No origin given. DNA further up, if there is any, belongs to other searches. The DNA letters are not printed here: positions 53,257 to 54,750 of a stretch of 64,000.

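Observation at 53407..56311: GDP-heptose pathway genes coupled to a ColD/E1-type His-variant DegT enzyme: predicted 3,6-dideoxy- or 3-deoxy-heptose branch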

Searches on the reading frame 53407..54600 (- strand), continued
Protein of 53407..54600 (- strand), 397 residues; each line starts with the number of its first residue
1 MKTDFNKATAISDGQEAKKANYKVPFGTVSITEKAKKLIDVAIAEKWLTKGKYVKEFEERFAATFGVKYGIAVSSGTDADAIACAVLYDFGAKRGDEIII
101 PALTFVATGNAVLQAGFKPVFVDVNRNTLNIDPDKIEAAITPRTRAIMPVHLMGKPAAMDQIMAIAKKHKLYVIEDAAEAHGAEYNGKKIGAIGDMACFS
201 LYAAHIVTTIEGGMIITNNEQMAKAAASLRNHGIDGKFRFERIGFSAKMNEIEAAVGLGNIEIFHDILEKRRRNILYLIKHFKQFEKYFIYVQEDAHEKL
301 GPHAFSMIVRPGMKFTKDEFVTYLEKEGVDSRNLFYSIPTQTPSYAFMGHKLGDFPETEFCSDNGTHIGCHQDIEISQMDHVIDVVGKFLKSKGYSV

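Call 63: search_protein_families(library=ncbifam, proteins=[L083:20643-21266:+, L083:19397-20599:+, L083:7939-9021:+, L083:14192-14923:+, L083:7447-7926:+, L050:7576-8721:+, L083:9018-9986:+, L083:5945-7450:+], max_evalue=1e-10)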
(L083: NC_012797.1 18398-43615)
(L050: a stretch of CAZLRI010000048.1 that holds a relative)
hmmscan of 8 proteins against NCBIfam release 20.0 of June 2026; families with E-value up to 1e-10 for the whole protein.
L083:20643-21266:+ (207 aa): 5 families
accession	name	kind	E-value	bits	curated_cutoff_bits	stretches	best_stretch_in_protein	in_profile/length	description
NF010546.0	PRK13936.1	equivalog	9.6e-43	146.2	276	1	89-206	74-194/197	phosphoheptose isomerase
TIGR00441.1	gmhA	equivalog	6.3e-42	143.2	209.45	1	88-201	41-154/154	D-sedoheptulose 7-phosphate isomerase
NF010547.0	PRK13938.1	equivalog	1.8e-33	115.8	320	1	93-205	80-192/196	D-sedoheptulose 7-phosphate isomerase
NF001628.0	PRK00414.1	equivalog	6.7e-28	97.6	265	1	92-203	78-189/192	D-sedoheptulose 7-phosphate isomerase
NF008138.0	PRK10886.1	equivalog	9.1e-24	84.3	352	1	89-205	72-191/196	DnaA initiator-associating protein DiaA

L083:19397-20599:+ (400 aa): 5 families
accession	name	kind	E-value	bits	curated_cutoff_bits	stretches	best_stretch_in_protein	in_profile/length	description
NF008726.1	PRK11728.1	equivalog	8.4e-98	327.7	299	1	4-395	1-389/389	L-2-hydroxyglutarate oxidase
NF033460.1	glycerol3P_ox_II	equivalog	4.7e-27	95.1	460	1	3-282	1-283/361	type 2 glycerol-3-phosphate oxidase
TIGR03364.1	HpnW_proposed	hypoth_equivalog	1.2e-17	64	285.1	1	4-208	1-201/365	TIGR03364 family FAD-dependent oxidoreductase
NF008313.0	PRK11101.1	equivalog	1.6e-11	43.5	425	1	4-175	9-174/548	anaerobic glycerol-3-phosphate dehydrogenase subunit A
TIGR02352.1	thiamin_ThiO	equivalog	4.2e-11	42.6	250.8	0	7-208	2-211/351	glycine oxidase ThiO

L083:7939-9021:+ (360 aa): 6 families
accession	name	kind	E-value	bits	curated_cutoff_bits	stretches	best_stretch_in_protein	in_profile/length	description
NF049969.1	GlMnHpPKinHddA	equivalog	1.3e-38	133.3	600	1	2-303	3-314/338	D-glycero-D-manno-heptose 7-phosphate kinase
NF009948.0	PRK13412.1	equivalog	2.8e-30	104.8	721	1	83-305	722-948/974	bifunctional fucokinase/fucose-1-phosphate guanylyltransferase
TIGR00549.1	mevalon_kin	equivalog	2e-20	73.5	163.05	1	25-290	14-274/276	mevalonate kinase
NF003006.0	PRK03817.1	equivalog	7.1e-15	54.8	443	0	4-211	4-205/352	galactokinase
NF003036.0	PRK03926.1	equivalog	1.2e-14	54.1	403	1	57-306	46-280/302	mevalonate kinase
TIGR00131.1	gal_kin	equivalog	5.7e-12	45.2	226.65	0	79-175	102-198/388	galactokinase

L083:14192-14923:+ (243 aa): 19 families
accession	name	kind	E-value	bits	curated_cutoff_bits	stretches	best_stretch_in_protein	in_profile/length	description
NF052502.1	man1P_GTase_Rv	exception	5.4e-47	160.4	440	1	15-234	2-226/352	mannose-1-phosphate guanylyltransferase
NF049965.1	GlMnHpPGnyltfHddC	equivalog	5.4e-38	130.8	300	1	15-233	2-216/221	D-glycero-D-manno-heptose 1-phosphate guanosyltransferase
TIGR03992.1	Arch_glmU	subfamily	3.4e-27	95.3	292.1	1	15-194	2-178/393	bifunctional sugar-1-phosphate nucleotidylyltransferase/acetyltransferase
NF045761.1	NAMPUrTaseMurU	equivalog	1.2e-23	84.2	250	1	16-129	3-117/226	N-acetylmuramate alpha-1-phosphate uridylyltransferase MurU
NF041313.1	UDPGP_AglF_Halo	equivalog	1e-20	74.2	400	1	15-235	2-231/234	UTP--glucose-1-phosphate uridylyltransferase AglF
NF010938.0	PRK14358.1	equivalog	2.4e-19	69.3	500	1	15-182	9-179/481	bifunctional N-acetylglucosamine-1-phosphate uridyltransferase/glucosamine-1-phosphate acetyltransferase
TIGR01173.1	glmU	equivalog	1.2e-18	67.2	366.85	1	15-191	2-179/452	bifunctional UDP-N-acetylglucosamine diphosphorylase/glucosamine-1-phosphate N-acetyltransferase GlmU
NF010935.0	PRK14355.1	equivalog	1.6e-16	60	718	1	16-189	6-183/459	bifunctional UDP-N-acetylglucosamine diphosphorylase/glucosamine-1-phosphate N-acetyltransferase GlmU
NF010932.0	PRK14352.1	equivalog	2.6e-16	59.3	611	1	16-190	9-189/488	bifunctional UDP-N-acetylglucosamine diphosphorylase/glucosamine-1-phosphate N-acetyltransferase GlmU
NF010933.0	PRK14353.1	equivalog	1.3e-15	57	505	1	15-169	7-159/453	bifunctional UDP-N-acetylglucosamine diphosphorylase/glucosamine-1-phosphate N-acetyltransferase GlmU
TIGR01208.1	rmlA_long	equivalog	1.4e-15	57.1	320.25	1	16-197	2-187/353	glucose-1-phosphate thymidylyltransferase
NF045697.1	MurNAcPUrMurU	equivalog_domain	2.7e-15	56.4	370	1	17-237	1-227/229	N-acetylmuramate alpha-1-phosphate uridylyltransferase MurU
NF010940.0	PRK14360.1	equivalog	1.3e-14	53.7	602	1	18-191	6-183/452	bifunctional UDP-N-acetylglucosamine diphosphorylase/glucosamine-1-phosphate N-acetyltransferase GlmU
NF010936.0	PRK14356.1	equivalog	1.9e-14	53.5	666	1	15-191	7-186/456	bifunctional UDP-N-acetylglucosamine diphosphorylase/glucosamine-1-phosphate N-acetyltransferase GlmU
TIGR01207.1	rmlA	equivalog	3.3e-12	46.1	360.65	1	16-190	2-181/286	glucose-1-phosphate thymidylyltransferase RfbA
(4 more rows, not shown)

L083:7447-7926:+ (159 aa): 1 family
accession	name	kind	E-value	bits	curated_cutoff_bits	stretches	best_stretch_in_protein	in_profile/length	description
NF041652.1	Nud_hyd_Dein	equivalog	4.8e-13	49.6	200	1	24-86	15-84/152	Nudix hydrolase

L050:7576-8721:+ (382 aa): 15 families
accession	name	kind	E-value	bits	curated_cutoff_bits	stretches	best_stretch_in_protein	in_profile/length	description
NF008726.1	PRK11728.1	equivalog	6.4e-79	265.6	299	1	11-284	1-268/389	L-2-hydroxyglutarate oxidase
NF033460.1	glycerol3P_ox_II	equivalog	8e-62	209.5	460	1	11-375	2-358/361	type 2 glycerol-3-phosphate oxidase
TIGR03377.1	glycerol3P_GlpA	equivalog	8.5e-19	67.5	552.8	1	12-357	1-341/530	anaerobic glycerol-3-phosphate dehydrogenase subunit GlpA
TIGR02352.1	thiamin_ThiO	equivalog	4e-16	59.1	250.8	1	13-221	1-213/351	glycine oxidase ThiO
NF008313.0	PRK11101.1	equivalog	5.6e-16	58.2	425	1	7-227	5-225/548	anaerobic glycerol-3-phosphate dehydrogenase subunit A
NF009074.0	PRK12409.1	equivalog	2.3e-14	53.4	494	0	70-223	108-266/410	D-amino acid dehydrogenase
TIGR01377.1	soxA_mon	subfamily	3.1e-14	52.5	479.65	1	12-236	2-221/381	amino oxidase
NF050086.1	pipecolate_AmaA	exception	3.3e-14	52.3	600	1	4-197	19-223/425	L-pipecolate oxidase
NF009906.0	PRK13369.1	equivalog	6.8e-14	51.3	352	0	7-63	3-58/502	glycerol-3-phosphate dehydrogenase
NF008899.0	PRK12266.1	equivalog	3.8e-13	48.7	360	0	7-63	3-58/508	glycerol-3-phosphate dehydrogenase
TIGR03197.1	MnmC_Cterm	equivalog_domain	1.4e-12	47.4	174.2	1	12-212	1-202/400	FAD-dependent 5-carboxymethylaminomethyl-2-thiouridine(34) oxidoreductase MnmC1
NF002480.1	PRK01747.1-1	equivalog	2.1e-12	46.3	540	1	10-212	248-451/645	bifunctional tRNA (5-methylaminomethyl-2-thiouridine)(34)-methyltransferase MnmC2/FAD-dependent 5-carboxymethylaminomethyl-2-thiouridine(34)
TIGR03364.1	HpnW_proposed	hypoth_equivalog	2.5e-12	46.6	285.1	1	11-156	1-145/365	TIGR03364 family FAD-dependent oxidoreductase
NF001933.0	PRK00711.1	subfamily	8.2e-12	44.8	383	0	11-62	1-52/429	D-amino acid dehydrogenase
NF008425.0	PRK11259.1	equivalog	1e-11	44.4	257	1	10-220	4-210/377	N-methyl-L-tryptophan oxidase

L083:9018-9986:+ (322 aa): 2 families
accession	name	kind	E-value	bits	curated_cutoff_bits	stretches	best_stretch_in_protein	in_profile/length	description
TIGR03182.1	PDH_E1_alph_y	equivalog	5.8e-83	278.4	393.85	1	4-320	2-314/315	pyruvate dehydrogenase (acetyl-transferring) E1 component subunit alpha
TIGR03181.1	PDH_E1_alph_x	equivalog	1.3e-51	175.5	411.35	1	3-322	23-329/341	pyruvate dehydrogenase (acetyl-transferring) E1 component subunit alpha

L083:5945-7450:+ (501 aa): 17 families
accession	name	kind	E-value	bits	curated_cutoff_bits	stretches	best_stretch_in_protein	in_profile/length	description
TIGR03471.1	HpnJ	equivalog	6.3e-39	134.1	577.6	1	32-418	34-397/472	hopanoid biosynthesis associated radical SAM protein HpnJ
NF050148.1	rSAM_ApyD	equivalog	3.3e-38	131.5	750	1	99-383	94-363/645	RiPP biosynthesis radical SAM protein ApyD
TIGR02026.1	BchE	equivalog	3.7e-37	128.3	481.35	1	30-408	20-387/497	magnesium-protoporphyrin IX monomethyl ester anaerobic oxidative cyclase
NF038361.1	rSAM_Sden_1168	equivalog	8.1e-36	123.7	575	1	30-410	83-475/560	Sden_1168 family B12-binding radical SAM P-methyltransferase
TIGR04072.2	rSAM_ladder_B12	equivalog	6e-30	104.2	360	1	218-411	182-375/443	lipid biosynthesis B12-binding/radical SAM protein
TIGR04295.1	B12_rSAM_oligo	hypoth_equivalog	2.4e-29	102.3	400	1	39-419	32-393/422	TIGR04295 family B12-binding domain-containing radical SAM protein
TIGR03975.1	rSAM_ocin_1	subfamily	2.3e-27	95.8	281.85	1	93-385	141-429/606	RiPP maturation radical SAM C-methyltransferase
TIGR04014.1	B12_SAM_MJ_0865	equivalog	1.9e-24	86.2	360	1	117-409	76-359/434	methyl-coenzyme M reductase glutamine C-methyltransferase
NF033070.1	rSAM_AprD4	equivalog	5.6e-22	78.3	500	1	165-413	152-395/456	AprD4 family radical SAM diol-dehydratase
TIGR04479.1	bcpD_PhpK_rSAM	subfamily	1.1e-21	76.9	600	1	203-386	229-409/504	PhpK family radical SAM P-methyltransferase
TIGR04013.1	B12_SAM_MJ_1487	hypoth_equivalog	8.3e-21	74.2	251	1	97-407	58-356/382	TIGR04013 family B12-binding domain/radical SAM domain-containing protein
TIGR04385.1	B12_rSAM_cofa1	equivalog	6.2e-17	61.9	450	1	36-386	24-364/438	B12 lower ligand biosynthesis radical SAM protein BzaD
TIGR04367.1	HpnR_B12_rSAM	equivalog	1.3e-16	60.3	650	1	36-405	26-370/490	hopanoid C-3 methylase HpnR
NF040546.1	rSAM_CUAEP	equivalog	1.6e-13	50.2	500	1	30-385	11-340/468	CUAEP/CCAEP-tail radical SAM (seleno)protein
NF033712.0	B12_rSAM_KedN5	subfamily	3.9e-12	45.2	700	1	90-401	73-384/624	KedN5 family methylcobalamin-dependent radical SAM C-methyltransferase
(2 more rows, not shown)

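Call 68: search_protein_families(library=ncbifam, proteins=[L003:2154-3107:+, L003:757-2175:+, L009:1409-2743:+, L009:25-1443:+], max_evalue=0.000001)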
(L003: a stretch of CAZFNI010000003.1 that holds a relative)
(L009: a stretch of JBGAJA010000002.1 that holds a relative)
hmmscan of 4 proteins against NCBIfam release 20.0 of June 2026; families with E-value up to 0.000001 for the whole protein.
L003:2154-3107:+ (318 aa): 20 families
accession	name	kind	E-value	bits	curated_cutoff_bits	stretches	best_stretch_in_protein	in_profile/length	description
TIGR01181.1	dTDP_gluc_dehyt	equivalog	1.5e-39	136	365.1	1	12-315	2-312/321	dTDP-glucose 4,6-dehydratase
TIGR04180.1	EDH_00030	hypoth_equivalog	1.3e-33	116.3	475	1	12-275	1-266/297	NAD-dependent 4,6-dehydratase LegB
TIGR01179.1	galE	equivalog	6.2e-30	104.1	262.3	1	12-313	2-324/332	UDP-glucose 4-epimerase GalE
TIGR02197.1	heptose_epim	equivalog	2.6e-27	95.8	274.6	1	12-313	1-312/316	ADP-glyceromanno-heptose 6-epimerase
NF008872.0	PRK11908.1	equivalog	5.3e-27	94.8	294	1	10-315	2-336/349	bifunctional UDP-4-keto-pentose/UDP-xylose synthase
NF005998.1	PRK08125.1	equivalog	6e-26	91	777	1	9-314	315-649/649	bifunctional UDP-4-amino-4-deoxy-L-arabinose formyltransferase/UDP-glucuronic acid oxidase ArnA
NF011728.1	PRK15181.1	equivalog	9.7e-24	84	760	1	9-314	15-337/348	Vi polysaccharide biosynthesis UDP-N-acetylglucosaminuronic acid C-4 epimerase TviC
NF007582.0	PRK10217.1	equivalog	7.2e-22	78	698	1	10-313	2-330/355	dTDP-glucose 4,6-dehydratase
NF007490.0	PRK10084.1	subfamily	1.7e-20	73.4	649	1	12-314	3-334/361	dTDP-glucose 4,6-dehydratase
NF047922.1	GDPFucSynFcl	equivalog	4e-17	62.6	500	1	9-314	2-301/308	GDP-L-fucose synthase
NF007956.0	PRK10675.1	subfamily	2.4e-16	59.8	394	1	11-232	2-243/338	UDP-glucose 4-epimerase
NF008360.0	PRK11150.1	equivalog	7.1e-13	48.4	452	1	12-278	2-266/310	ADP-glyceromanno-heptose 6-epimerase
TIGR02622.1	CDP_4_6_dhtase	equivalog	7.2e-12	45.1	278.45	1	7-317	2-333/352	CDP-glucose 4,6-dehydratase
TIGR01777.1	yfcH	hypoth_equivalog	5.1e-11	42.7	207.35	1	12-267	1-244/292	TIGR01777 family oxidoreductase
TIGR01472.1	gmd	equivalog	2.8e-10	39.9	415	1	12-236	3-239/342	GDP-mannose 4,6-dehydratase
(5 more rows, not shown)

L003:757-2175:+ (473 aa): 7 families
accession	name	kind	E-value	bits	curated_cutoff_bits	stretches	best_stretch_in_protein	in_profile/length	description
TIGR03026.1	NDP-sugDHase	subfamily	1.4e-129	432.5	189.8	1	59-460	2-413/413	nucleotide sugar dehydrogenase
NF040825.1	UDPMaNacDH_Arch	equivalog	1.1e-83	281.4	750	1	59-443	2-377/418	UDP-N-acetyl-D-mannosamine dehydrogenase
NF008286.0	PRK11064.1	equivalog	5e-75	252.7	459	1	58-459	4-416/420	UDP-N-acetyl-D-mannosamine dehydrogenase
NF011729.0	PRK15182.1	equivalog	3e-63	214.1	592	1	58-443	7-391/425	Vi polysaccharide biosynthesis UDP-N-acetylglucosamine C-6 dehydrogenase TviB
NF041297.1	UDPGDh_AglM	equivalog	8.7e-49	166.6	670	1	59-407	2-358/429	UDP-glucose 6-dehydrogenase AglM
NF047673.2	TeichurnBiosyTuaD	equivalog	1.7e-40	139.5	700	1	60-444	4-391/439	UDP-glucose 6-dehydrogenase TuaD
NF011631.0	PRK15057.1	equivalog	1.3e-12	47.6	757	1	60-354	3-289/388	UDP-glucose 6-dehydrogenase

L009:1409-2743:+ (445 aa): 10 families
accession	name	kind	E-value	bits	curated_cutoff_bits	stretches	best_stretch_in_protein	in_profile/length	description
TIGR03026.1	NDP-sugDHase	subfamily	8.3e-134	446.4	189.8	1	31-432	2-413/413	nucleotide sugar dehydrogenase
NF040825.1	UDPMaNacDH_Arch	equivalog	3.8e-82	276.4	750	1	31-415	2-377/418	UDP-N-acetyl-D-mannosamine dehydrogenase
NF008286.0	PRK11064.1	equivalog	1.2e-73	248.1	459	1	30-433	4-418/420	UDP-N-acetyl-D-mannosamine dehydrogenase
NF011729.0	PRK15182.1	equivalog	2.7e-65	220.8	592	1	29-415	6-391/425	Vi polysaccharide biosynthesis UDP-N-acetylglucosamine C-6 dehydrogenase TviB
NF041297.1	UDPGDh_AglM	equivalog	9.8e-52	176.3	670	1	31-379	2-358/429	UDP-glucose 6-dehydrogenase AglM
NF047673.2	TeichurnBiosyTuaD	equivalog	8e-46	157.1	700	1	31-380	3-353/439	UDP-glucose 6-dehydrogenase TuaD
NF011631.0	PRK15057.1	equivalog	1.7e-13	50.5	757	1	31-297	2-262/388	UDP-glucose 6-dehydrogenase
NF012005.0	PRK15461.1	equivalog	1.2e-07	31.2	348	0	30-69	2-41/298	sulfolactaldehyde 3-reductase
TIGR01505.1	tartro_sem_red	equivalog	3.6e-07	29.7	340.75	0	31-265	1-201/291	2-hydroxy-3-oxopropionate reductase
NF043037.1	ThreonDh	equivalog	4e-07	29.8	350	0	29-72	2-45/297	L-threonate dehydrogenase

L009:25-1443:+ (473 aa): 7 families
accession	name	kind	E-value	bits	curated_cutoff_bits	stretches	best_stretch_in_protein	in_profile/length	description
NF047673.2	TeichurnBiosyTuaD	equivalog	9.3e-158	525.9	700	1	35-472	3-433/439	UDP-glucose 6-dehydrogenase TuaD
TIGR03026.1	NDP-sugDHase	subfamily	1.4e-140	468.7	189.8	1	34-451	1-413/413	nucleotide sugar dehydrogenase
NF041297.1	UDPGDh_AglM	equivalog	2.2e-114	382.7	670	1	34-457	1-421/429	UDP-glucose 6-dehydrogenase AglM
NF040825.1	UDPMaNacDH_Arch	equivalog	9.6e-64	215.8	750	1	34-472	1-417/418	UDP-N-acetyl-D-mannosamine dehydrogenase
NF008286.0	PRK11064.1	equivalog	1.5e-50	172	459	1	35-438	5-408/420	UDP-N-acetyl-D-mannosamine dehydrogenase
NF011631.0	PRK15057.1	equivalog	2.4e-37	129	757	1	34-393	1-339/388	UDP-glucose 6-dehydrogenase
NF011729.0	PRK15182.1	equivalog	2.7e-18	66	592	1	34-448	7-411/425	Vi polysaccharide biosynthesis UDP-N-acetylglucosamine C-6 dehydrogenase TviB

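Call 69: search_protein_families(library=pfam, proteins=[L003:2154-3107:+, L003:757-2175:+, L009:1409-2743:+, L009:25-1443:+, L003:5313-5786:+], max_evalue=0.00001)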
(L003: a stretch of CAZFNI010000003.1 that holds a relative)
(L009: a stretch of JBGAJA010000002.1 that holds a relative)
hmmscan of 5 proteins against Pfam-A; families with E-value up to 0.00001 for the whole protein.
L003:2154-3107:+ (318 aa): 7 families
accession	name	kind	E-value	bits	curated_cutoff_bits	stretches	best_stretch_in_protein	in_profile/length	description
PF16363.11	GDP_Man_Dehyd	-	2.7e-52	178.7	27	1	14-310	2-332/332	GDP-mannose 4,6 dehydratase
PF01370.27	Epimerase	-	1.9e-51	175.2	20.9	1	12-247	1-240/240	NAD dependent epimerase/dehydratase family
PF01073.25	3Beta_HSD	-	3.4e-13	49.7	22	1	13-229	1-222/280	3-beta hydroxysteroid dehydrogenase/isomerase family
PF04321.23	RmlD_sub_bind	-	4.9e-09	36.1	27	1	11-269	2-235/287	RmlD substrate binding domain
PF02719.21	Polysacc_synt_2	-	1.3e-06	28.3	20.2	0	150-263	134-245/293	Polysaccharide biosynthesis protein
PF07993.18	NAD_binding_4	-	1.8e-06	27.8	20.1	0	76-183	89-206/258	Male sterility protein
PF00106.31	adh_short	-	2.7e-06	27.5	26.6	1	10-69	1-61/195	short chain dehydrogenase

L003:757-2175:+ (473 aa): 4 families
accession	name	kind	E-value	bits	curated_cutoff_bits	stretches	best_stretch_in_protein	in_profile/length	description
PF03721.20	UDPG_MGDP_dh_N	-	8.2e-47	159.6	27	1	59-235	2-181/187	UDP-glucose/GDP-mannose dehydrogenase family, NAD binding domain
PF00984.24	UDPG_MGDP_dh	-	6.1e-32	110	25.4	1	256-346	2-93/94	UDP-glucose/GDP-mannose dehydrogenase family, central domain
PF03720.21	UDPG_MGDP_dh_C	-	1.7e-17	64.1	30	1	370-463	1-102/103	UDP-glucose/GDP-mannose dehydrogenase family, UDP binding domain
PF03446.21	NAD_binding_2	-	1.4e-08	35.3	21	1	59-195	1-112/161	NAD binding domain of 6-phosphogluconate dehydrogenase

L009:1409-2743:+ (445 aa): 5 families
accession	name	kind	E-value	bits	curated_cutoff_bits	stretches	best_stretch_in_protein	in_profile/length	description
PF03721.20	UDPG_MGDP_dh_N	-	2.5e-49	167.8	27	1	31-206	2-180/187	UDP-glucose/GDP-mannose dehydrogenase family, NAD binding domain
PF00984.24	UDPG_MGDP_dh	-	1.7e-32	111.8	25.4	1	228-318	2-93/94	UDP-glucose/GDP-mannose dehydrogenase family, central domain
PF03720.21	UDPG_MGDP_dh_C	-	5.3e-20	72.2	30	1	342-435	1-102/103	UDP-glucose/GDP-mannose dehydrogenase family, UDP binding domain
PF03446.21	NAD_binding_2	-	3.4e-10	40.6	21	1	31-168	1-113/161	NAD binding domain of 6-phosphogluconate dehydrogenase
PF02737.24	3HCDH_N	-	8e-06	26.3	22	0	31-118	1-93/180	3-hydroxyacyl-CoA dehydrogenase, NAD binding domain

L009:25-1443:+ (473 aa): 5 families
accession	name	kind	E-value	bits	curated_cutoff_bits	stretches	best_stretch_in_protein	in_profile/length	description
PF03721.20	UDPG_MGDP_dh_N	-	2.6e-64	216.7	27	1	34-225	1-187/187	UDP-glucose/GDP-mannose dehydrogenase family, NAD binding domain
PF03720.21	UDPG_MGDP_dh_C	-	2.3e-36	124.7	30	1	354-455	1-103/103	UDP-glucose/GDP-mannose dehydrogenase family, UDP binding domain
PF00984.24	UDPG_MGDP_dh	-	1.4e-35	121.7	25.4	1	240-331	2-93/94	UDP-glucose/GDP-mannose dehydrogenase family, central domain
PF03807.23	F420_oxidored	-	1.5e-07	32.4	21.6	0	36-118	2-68/94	NADP oxidoreductase coenzyme F420-dependent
PF02558.23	ApbA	-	1.1e-06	28.8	22.2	0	36-87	1-50/150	Ketopantoate reductase PanE/ApbA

L003:5313-5786:+ (158 aa): 0 families
